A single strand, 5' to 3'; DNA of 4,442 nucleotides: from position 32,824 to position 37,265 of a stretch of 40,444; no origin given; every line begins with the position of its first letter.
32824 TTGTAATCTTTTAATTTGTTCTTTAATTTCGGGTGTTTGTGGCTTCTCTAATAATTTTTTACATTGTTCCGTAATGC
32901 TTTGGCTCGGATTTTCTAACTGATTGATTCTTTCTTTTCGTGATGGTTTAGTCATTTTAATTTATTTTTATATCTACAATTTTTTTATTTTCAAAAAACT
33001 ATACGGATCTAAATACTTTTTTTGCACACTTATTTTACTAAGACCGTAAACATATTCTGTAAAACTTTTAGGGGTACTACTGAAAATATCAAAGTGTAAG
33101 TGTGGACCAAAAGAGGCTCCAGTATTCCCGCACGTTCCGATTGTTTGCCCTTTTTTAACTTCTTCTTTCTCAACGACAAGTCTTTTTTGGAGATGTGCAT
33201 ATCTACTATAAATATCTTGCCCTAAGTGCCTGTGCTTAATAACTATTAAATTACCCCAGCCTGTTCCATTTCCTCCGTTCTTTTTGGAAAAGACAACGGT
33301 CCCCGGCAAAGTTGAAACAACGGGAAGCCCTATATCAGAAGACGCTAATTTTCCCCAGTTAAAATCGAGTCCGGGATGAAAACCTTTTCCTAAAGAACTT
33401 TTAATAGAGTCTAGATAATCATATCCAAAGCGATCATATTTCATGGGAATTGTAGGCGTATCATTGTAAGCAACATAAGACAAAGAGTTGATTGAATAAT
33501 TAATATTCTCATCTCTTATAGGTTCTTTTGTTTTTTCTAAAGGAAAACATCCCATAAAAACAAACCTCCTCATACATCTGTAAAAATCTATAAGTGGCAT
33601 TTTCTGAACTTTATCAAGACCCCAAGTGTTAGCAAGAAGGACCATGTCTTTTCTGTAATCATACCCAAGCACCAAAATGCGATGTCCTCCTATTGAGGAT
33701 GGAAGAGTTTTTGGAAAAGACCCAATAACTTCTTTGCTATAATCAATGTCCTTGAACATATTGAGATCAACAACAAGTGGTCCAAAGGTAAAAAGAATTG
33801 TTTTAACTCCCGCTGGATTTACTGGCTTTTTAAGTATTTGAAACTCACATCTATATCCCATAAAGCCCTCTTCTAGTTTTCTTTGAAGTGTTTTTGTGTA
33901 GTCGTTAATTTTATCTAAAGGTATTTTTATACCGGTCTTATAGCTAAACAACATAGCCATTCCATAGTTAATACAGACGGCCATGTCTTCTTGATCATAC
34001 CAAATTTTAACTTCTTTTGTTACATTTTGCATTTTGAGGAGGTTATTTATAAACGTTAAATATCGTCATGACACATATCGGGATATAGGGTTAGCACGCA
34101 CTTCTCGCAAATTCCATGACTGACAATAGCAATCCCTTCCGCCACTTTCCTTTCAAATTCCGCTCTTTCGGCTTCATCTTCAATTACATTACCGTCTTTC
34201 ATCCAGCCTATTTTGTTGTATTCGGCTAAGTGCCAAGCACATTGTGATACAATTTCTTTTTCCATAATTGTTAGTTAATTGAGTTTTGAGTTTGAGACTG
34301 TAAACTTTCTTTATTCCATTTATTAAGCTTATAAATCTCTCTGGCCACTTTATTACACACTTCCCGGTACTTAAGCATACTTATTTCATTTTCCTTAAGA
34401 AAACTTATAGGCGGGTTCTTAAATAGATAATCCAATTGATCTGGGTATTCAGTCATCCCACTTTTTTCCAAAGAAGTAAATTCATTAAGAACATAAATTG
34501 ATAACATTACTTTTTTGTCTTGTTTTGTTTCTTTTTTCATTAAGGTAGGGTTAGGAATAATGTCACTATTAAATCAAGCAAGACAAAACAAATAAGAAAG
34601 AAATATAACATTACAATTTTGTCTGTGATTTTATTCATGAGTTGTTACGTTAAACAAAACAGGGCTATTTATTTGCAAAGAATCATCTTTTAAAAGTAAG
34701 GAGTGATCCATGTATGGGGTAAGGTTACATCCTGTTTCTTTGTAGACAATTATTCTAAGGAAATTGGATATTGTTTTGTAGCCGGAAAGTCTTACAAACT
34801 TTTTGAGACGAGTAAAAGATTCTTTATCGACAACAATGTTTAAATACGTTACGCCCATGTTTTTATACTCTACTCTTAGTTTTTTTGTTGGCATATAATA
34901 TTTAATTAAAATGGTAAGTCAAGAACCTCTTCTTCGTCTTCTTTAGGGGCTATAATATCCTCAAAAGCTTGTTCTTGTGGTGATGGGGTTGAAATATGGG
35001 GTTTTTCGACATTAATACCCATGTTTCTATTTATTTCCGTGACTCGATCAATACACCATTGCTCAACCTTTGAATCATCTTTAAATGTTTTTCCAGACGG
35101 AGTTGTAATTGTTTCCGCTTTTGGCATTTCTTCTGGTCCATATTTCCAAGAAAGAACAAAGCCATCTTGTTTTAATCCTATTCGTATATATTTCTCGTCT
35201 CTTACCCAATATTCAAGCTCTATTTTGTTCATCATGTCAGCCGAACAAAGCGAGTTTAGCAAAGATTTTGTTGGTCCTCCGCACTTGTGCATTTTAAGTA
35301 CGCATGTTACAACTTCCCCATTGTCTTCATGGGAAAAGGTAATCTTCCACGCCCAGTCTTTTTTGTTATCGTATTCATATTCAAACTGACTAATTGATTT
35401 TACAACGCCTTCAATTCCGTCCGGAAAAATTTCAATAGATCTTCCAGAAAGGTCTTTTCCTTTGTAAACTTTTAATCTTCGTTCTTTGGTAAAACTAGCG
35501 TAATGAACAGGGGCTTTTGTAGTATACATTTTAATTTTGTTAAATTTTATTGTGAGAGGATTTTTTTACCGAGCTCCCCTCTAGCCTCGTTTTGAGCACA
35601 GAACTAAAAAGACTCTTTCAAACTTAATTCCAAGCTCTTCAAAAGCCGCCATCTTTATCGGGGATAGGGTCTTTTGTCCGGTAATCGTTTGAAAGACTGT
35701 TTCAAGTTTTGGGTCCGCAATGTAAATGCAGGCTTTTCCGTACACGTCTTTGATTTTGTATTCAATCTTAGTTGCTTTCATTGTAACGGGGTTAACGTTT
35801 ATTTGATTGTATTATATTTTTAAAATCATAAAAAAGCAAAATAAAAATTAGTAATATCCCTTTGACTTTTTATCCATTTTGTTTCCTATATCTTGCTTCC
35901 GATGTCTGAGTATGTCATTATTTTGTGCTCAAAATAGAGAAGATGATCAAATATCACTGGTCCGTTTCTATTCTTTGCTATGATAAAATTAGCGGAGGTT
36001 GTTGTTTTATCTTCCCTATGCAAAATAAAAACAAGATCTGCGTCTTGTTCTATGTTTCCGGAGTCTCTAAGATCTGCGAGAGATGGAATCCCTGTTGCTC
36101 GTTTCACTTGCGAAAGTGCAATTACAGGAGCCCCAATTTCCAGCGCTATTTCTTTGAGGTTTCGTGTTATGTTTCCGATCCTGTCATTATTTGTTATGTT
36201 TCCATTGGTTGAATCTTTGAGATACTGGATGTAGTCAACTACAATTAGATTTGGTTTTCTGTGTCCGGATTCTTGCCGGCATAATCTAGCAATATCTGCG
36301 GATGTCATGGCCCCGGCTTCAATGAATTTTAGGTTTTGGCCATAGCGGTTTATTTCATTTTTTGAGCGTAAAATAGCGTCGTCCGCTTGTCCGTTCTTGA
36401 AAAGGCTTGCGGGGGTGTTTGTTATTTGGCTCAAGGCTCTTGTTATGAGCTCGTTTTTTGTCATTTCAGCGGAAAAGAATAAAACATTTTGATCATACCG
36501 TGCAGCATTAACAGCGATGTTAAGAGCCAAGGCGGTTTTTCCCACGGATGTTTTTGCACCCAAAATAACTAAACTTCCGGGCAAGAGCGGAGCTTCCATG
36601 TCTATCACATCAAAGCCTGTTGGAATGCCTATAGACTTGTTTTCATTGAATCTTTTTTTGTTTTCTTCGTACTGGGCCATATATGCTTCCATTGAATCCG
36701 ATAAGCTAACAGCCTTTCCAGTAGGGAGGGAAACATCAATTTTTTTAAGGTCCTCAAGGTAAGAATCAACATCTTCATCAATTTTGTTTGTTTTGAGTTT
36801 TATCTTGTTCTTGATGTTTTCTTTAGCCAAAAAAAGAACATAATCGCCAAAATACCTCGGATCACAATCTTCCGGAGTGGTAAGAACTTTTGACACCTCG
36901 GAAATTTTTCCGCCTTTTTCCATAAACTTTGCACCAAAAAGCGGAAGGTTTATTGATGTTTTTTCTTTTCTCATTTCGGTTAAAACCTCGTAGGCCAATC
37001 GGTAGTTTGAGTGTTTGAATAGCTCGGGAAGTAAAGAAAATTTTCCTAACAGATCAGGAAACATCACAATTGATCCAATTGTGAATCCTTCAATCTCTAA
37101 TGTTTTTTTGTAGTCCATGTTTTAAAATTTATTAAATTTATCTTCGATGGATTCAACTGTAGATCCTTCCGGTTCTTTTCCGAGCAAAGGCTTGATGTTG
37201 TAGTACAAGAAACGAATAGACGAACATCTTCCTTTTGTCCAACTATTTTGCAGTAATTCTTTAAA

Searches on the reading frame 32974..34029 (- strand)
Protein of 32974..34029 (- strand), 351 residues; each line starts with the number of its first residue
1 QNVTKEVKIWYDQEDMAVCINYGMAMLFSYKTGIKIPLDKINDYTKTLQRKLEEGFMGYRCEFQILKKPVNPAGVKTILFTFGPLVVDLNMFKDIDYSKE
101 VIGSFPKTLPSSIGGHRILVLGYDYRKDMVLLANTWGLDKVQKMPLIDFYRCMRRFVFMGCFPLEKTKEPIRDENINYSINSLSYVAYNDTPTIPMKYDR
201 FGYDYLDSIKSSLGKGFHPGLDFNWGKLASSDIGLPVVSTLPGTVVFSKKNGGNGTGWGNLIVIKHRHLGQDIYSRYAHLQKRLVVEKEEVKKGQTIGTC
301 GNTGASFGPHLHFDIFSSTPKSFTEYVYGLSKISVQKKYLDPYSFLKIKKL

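Call 18: search_protein_families(library=pfam, proteins=[window:32974-34029:-], max_evalue=0.01)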
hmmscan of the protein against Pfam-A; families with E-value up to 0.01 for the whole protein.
window:32974-34029:- (351 aa): 1 family
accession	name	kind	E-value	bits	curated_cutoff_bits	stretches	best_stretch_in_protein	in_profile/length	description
PF01551.29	Peptidase_M23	-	8.3e-22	77.6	28.7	1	218-316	3-88/96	Peptidase family M23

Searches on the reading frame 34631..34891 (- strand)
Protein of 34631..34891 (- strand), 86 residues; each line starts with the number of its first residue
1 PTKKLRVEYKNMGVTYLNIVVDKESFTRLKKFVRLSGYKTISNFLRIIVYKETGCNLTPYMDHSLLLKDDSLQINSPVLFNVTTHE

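Call 77: search_protein_families(library=pfam, proteins=[window:34631-34891:-], max_evalue=0.01)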
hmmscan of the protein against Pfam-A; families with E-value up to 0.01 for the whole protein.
window:34631-34891:- (86 aa): 1 family
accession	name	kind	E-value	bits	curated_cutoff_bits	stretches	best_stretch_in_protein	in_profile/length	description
PF20037.4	DUF6440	-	0.0082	16.3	26.5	0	35-56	5-28/53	Family of unknown function (DUF6440)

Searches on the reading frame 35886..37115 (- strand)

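Call 18: search_protein_families(library=pfam, proteins=[window:35886-37115:-], max_evalue=0.01)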
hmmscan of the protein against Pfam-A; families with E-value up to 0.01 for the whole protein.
window:35886-37115:- (409 aa): 6 families
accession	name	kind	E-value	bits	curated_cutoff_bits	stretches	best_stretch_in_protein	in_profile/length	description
PF03796.21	DnaB_C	-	1.2e-54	185.8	27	1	163-403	1-254/255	DnaB-like helicase C terminal domain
PF13481.12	AAA_25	-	5e-09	36.5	27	1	177-339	29-192/195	AAA domain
PF01656.29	CbiA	-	0.00028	21.3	25.4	1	183-219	2-38/125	CobQ/CobB/MinD/ParA nucleotide binding domain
PF00772.26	DnaB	-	0.0019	18.7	23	1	5-73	5-74/103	DnaB-like helicase N terminal domain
PF06745.19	ATPase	-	0.0052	16.6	26.6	0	168-228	8-68/231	KaiC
PF00270.35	DEAD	-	0.0098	16.1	26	0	177-305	11-135/167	DEAD/DEAH box helicase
